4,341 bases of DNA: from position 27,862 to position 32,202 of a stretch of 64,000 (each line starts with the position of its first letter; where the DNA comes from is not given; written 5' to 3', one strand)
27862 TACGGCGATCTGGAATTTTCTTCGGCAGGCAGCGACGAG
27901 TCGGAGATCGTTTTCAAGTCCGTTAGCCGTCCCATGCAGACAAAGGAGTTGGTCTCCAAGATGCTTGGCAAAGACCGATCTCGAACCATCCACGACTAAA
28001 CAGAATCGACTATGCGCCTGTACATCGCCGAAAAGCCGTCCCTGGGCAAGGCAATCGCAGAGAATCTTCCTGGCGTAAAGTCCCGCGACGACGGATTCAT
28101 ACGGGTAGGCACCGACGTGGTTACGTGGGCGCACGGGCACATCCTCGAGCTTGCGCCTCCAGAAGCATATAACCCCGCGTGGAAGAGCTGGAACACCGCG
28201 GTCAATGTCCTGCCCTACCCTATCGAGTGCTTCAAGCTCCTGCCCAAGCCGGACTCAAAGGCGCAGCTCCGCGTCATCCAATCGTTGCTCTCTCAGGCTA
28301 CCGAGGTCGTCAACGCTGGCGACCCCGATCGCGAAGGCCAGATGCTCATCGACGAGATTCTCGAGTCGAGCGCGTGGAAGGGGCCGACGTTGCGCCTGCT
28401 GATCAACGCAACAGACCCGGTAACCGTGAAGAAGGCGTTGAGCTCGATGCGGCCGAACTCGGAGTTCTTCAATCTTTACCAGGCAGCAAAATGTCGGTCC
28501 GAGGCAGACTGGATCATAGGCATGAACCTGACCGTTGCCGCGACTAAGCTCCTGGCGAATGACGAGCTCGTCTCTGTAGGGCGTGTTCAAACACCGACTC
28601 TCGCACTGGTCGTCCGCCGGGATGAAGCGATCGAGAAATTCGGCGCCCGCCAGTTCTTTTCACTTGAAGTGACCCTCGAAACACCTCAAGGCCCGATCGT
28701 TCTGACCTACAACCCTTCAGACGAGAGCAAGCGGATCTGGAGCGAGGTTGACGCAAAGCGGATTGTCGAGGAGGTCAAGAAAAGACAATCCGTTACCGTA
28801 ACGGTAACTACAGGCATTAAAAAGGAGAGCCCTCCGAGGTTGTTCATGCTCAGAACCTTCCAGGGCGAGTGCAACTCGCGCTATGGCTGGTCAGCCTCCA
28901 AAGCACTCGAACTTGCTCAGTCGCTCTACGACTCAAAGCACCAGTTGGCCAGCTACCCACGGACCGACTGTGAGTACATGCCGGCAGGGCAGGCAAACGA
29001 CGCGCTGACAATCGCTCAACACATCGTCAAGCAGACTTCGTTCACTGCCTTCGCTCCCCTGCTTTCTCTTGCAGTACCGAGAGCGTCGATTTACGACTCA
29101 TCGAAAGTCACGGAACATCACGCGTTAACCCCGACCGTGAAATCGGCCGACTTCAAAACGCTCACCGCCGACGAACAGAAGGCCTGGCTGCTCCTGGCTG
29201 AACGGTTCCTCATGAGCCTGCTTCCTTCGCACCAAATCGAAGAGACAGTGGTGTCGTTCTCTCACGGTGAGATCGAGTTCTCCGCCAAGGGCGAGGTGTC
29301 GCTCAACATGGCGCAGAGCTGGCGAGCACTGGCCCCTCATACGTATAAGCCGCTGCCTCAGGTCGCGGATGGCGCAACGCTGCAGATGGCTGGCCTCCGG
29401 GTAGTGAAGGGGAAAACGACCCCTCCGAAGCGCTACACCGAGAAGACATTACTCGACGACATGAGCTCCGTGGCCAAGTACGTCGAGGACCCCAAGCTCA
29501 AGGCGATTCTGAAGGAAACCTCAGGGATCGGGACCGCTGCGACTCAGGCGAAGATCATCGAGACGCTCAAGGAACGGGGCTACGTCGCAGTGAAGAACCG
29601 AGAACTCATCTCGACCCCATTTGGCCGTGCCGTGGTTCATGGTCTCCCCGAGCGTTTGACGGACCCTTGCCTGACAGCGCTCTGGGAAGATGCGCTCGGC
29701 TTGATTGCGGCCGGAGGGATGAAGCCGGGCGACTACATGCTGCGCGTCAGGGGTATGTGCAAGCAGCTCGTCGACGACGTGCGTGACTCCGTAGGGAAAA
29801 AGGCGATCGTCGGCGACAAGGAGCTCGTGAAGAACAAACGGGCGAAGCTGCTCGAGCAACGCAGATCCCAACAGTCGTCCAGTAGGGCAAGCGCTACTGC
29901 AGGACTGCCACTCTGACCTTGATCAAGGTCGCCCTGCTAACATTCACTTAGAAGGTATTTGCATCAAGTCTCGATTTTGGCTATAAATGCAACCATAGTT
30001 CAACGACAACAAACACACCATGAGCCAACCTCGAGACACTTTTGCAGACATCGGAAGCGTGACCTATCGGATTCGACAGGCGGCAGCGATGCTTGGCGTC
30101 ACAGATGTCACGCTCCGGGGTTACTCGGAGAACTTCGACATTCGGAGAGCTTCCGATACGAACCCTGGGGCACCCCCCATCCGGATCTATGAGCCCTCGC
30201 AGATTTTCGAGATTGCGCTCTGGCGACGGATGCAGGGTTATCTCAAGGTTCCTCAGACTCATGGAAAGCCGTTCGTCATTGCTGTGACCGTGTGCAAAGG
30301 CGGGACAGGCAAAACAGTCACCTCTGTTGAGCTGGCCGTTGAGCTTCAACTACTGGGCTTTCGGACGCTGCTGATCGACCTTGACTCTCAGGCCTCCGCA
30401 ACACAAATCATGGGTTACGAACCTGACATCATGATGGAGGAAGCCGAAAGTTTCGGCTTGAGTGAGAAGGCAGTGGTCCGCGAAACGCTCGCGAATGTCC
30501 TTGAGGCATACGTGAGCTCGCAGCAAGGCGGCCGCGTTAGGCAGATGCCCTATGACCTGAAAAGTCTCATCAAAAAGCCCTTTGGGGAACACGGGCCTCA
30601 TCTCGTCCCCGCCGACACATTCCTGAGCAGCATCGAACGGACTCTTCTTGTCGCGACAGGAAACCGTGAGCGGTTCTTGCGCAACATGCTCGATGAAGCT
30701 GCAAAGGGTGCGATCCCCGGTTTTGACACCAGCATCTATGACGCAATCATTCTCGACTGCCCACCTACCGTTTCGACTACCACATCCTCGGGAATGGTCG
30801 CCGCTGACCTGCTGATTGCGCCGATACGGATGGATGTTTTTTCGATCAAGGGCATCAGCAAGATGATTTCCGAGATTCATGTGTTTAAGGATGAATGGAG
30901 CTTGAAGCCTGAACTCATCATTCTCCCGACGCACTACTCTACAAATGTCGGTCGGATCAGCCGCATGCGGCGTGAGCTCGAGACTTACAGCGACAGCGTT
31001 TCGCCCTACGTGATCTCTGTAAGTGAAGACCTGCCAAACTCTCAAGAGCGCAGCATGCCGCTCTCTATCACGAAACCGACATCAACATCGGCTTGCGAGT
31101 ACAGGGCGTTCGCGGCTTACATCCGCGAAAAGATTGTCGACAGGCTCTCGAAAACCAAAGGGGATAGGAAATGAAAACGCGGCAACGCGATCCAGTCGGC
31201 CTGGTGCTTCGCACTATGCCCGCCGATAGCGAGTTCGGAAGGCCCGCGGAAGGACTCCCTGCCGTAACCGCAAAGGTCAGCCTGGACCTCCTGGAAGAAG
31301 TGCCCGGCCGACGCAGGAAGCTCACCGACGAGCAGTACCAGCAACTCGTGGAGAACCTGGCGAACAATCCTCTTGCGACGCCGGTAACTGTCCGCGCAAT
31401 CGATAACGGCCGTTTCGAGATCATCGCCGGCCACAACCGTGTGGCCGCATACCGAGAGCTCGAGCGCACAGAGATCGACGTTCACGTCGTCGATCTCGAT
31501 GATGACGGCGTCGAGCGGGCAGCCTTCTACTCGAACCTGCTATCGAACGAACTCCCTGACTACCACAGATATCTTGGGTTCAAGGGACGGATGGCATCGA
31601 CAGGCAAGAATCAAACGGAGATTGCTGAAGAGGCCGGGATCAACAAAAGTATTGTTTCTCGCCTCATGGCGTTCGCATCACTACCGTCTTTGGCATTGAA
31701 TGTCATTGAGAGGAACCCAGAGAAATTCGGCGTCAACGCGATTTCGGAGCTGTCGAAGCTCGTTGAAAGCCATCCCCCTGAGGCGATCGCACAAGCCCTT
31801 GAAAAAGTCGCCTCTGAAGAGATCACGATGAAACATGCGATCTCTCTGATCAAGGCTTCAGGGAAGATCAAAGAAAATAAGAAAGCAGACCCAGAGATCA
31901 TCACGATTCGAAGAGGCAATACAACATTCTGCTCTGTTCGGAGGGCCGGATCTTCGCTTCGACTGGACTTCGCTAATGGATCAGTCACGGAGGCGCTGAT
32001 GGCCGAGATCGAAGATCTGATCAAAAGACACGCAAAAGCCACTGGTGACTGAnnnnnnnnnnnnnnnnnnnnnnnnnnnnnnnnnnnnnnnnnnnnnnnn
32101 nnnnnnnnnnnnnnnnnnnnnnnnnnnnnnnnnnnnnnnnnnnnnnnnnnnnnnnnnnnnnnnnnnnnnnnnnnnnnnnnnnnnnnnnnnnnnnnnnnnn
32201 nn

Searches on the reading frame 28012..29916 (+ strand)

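Call 4: search_protein_families(library=pfam, proteins=[window:28012-29916:+], max_evalue=0.01)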
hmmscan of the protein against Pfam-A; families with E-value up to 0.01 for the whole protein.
window:28012-29916:+ (634 aa): 2 families
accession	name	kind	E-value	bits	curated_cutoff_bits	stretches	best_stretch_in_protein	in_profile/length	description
PF01131.25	Topoisom_bac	-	7.4e-110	368.2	35.1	1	152-576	3-410/411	DNA topoisomerase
PF01751.28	Toprim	-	2.3e-10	40.9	23.1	1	3-118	2-78/96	Toprim domain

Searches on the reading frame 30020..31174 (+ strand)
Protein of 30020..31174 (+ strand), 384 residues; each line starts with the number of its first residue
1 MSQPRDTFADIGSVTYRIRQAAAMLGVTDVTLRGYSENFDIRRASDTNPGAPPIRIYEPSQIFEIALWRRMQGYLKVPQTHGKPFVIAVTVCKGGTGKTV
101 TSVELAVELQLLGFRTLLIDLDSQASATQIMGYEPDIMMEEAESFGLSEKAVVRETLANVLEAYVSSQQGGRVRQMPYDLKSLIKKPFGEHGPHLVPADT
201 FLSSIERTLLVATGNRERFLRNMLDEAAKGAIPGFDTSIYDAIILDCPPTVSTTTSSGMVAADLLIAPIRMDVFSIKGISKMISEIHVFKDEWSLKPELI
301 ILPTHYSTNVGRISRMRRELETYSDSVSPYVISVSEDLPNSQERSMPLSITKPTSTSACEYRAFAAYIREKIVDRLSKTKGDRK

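Call 4: search_protein_families(library=pfam, proteins=[window:30020-31174:+], max_evalue=0.01)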
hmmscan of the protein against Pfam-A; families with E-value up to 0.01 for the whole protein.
window:30020-31174:+ (384 aa): 7 families
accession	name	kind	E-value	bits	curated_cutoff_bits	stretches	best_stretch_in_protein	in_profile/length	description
PF13614.12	AAA_31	-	8.2e-31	107.7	27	1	86-298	3-174/177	AAA domain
PF01656.29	CbiA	-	8.2e-15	55.3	25.4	1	87-348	1-125/125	CobQ/CobB/MinD/ParA nucleotide binding domain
PF09140.17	MipZ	-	1.3e-07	31.6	20.7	1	86-132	2-49/262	ATPase MipZ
PF10609.15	ParA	-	1.5e-06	28.3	27.1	1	86-135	5-55/246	NUBPL iron-transfer P-loop NTPase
PF06564.18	CBP_BcsQ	-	8.8e-05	22.6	21.3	0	87-123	4-40/234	Cellulose biosynthesis protein BcsQ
PF13411.12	MerR_1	-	0.0024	18.4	21.6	1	16-71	1-52/69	MerR HTH family regulatory protein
PF02374.21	ArsA_ATPase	-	0.0038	16.9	24.3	0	92-124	8-40/305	Anion-transporting ATPase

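Call 5: search_protein_families(library=ncbifam, proteins=[window:30020-31174:+], max_evalue=0.1)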
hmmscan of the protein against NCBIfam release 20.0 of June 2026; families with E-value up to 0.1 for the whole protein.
window:30020-31174:+ (384 aa): 20 families
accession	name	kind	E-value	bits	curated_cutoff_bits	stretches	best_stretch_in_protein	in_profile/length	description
TIGR03453.1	partition_RepA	equivalog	7.4e-25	87.6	348.45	2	16-144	34-164/387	plasmid partitioning protein RepA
NF041546.1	ParA_partition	equivalog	9.5e-20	71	180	2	86-137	1-52/203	ParA family partition ATPase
NF010443.0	PRK13869.1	subfamily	2.2e-16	59.7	446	1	78-282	113-294/405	plasmid-partitioning protein RepA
NF010259.0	PRK13705.1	equivalog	2.7e-16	59.5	725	2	15-143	39-166/388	plasmid-partitioning protein SopA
TIGR03371.1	cellulose_yhjQ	equivalog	6.7e-10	38.9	157.85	2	86-124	3-41/246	cellulose biosynthesis protein BcsQ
NF041283.1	PrgP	equivalog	1.7e-09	37.4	400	2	85-132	3-51/297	ParA superfamily DNA segregation protein PrgP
TIGR01968.1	minD_bact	equivalog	1.2e-08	34.6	212.9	1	86-169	3-90/261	septum site-determining protein MinD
TIGR01969.1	minD_arch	subfamily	5.6e-07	29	201.75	1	86-131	2-48/251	cell division ATPase MinD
TIGR01007.1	eps_fam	subfamily_domain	7.2e-07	29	108.05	1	86-131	19-64/204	polysaccharide biosynthesis tyrosine autokinase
NF053622.1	ATPseBagAMYCTU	equivalog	8.3e-07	28.7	400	1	91-135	13-57/325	ATPase BagA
TIGR03815.1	CpaE_hom_Actino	equivalog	8e-06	25.2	154.45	1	84-126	111-153/340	septum site-determining protein Ssd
NF008669.0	PRK11670.1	equivalog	0.00026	20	348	1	77-124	100-147/369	iron-sulfur cluster carrier protein ApbC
NF041136.1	MrpORP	equivalog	0.00038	19.8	450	1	86-132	7-54/365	iron-sulfur cluster carrier protein MrpORP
NF047398.1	AAA_KGGVGR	domain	0.00076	19.8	90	1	85-135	3-53/190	KGGVGR-motif variant AAA ATPase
NF008079.0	PRK10818.1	equivalog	0.0012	18.3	508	1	86-136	4-55/270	septum site-determining protein MinD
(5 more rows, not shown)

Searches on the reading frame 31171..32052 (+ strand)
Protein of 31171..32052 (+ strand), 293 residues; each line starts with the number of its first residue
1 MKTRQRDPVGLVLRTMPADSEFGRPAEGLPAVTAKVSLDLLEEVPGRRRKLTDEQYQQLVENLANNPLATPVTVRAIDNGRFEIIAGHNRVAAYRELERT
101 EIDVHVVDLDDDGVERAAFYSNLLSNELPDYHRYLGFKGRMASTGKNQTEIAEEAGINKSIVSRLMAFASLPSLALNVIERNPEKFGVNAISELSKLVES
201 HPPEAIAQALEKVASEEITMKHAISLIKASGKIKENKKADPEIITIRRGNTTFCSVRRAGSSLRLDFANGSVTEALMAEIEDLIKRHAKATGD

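Call 4: search_protein_families(library=pfam, proteins=[window:31171-32052:+], max_evalue=0.01)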
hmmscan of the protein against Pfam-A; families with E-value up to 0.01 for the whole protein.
window:31171-32052:+ (293 aa): 4 families
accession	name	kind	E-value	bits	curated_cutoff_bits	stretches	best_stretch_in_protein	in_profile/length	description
PF02195.25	ParB_N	-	7.6e-09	35.9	26.3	1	47-123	18-94/95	ParB N-terminal domain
PF07687.19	M20_dimer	-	0.00036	20.9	21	1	185-290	24-105/107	Peptidase dimerisation domain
PF08535.16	KorB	-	0.002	18.5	22.3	1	144-210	2-67/89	KorB domain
PF17762.8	HTH_ParB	-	0.0066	17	22.6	0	137-228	12-98/102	ParB HTH domain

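Call 5: search_protein_families(library=ncbifam, proteins=[window:31171-32052:+], max_evalue=0.1)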
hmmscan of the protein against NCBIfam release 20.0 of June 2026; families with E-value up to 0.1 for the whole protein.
window:31171-32052:+ (293 aa): 8 families
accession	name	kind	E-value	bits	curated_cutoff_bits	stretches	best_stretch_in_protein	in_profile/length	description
TIGR00180.1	parB_part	domain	1.8e-20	73.5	58.45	1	33-202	5-176/186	ParB/RepB/Spo0J family partition protein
TIGR04285.1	nucleoid_noc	exception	2.5e-15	56.5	315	1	48-240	18-205/255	nucleoid occlusion protein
TIGR03454.1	partition_RepB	equivalog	2.7e-10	40.2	201.5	1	51-286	83-322/325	plasmid partitioning protein RepB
TIGR03734.1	PRTRC_parB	hypoth_equivalog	8e-08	31.3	278.6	1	48-124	9-89/555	PRTRC system ParB family protein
NF010440.0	PRK13866.1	equivalog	0.00057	19.1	522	1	52-176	86-210/336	plasmid partitioning protein RepB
NF010406.0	PRK13832.1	subfamily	0.00057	18.5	640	1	46-169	19-143/578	plasmid partitioning protein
NF033545.0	transpos_IS630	equivalog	0.0048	16.4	100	0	45-68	50-73/299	IS630 family transposase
NF053625.1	SerKinSerKArch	equivalog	0.008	15.4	380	1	49-124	28-105/244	ADP-dependent L-serine kinase SerK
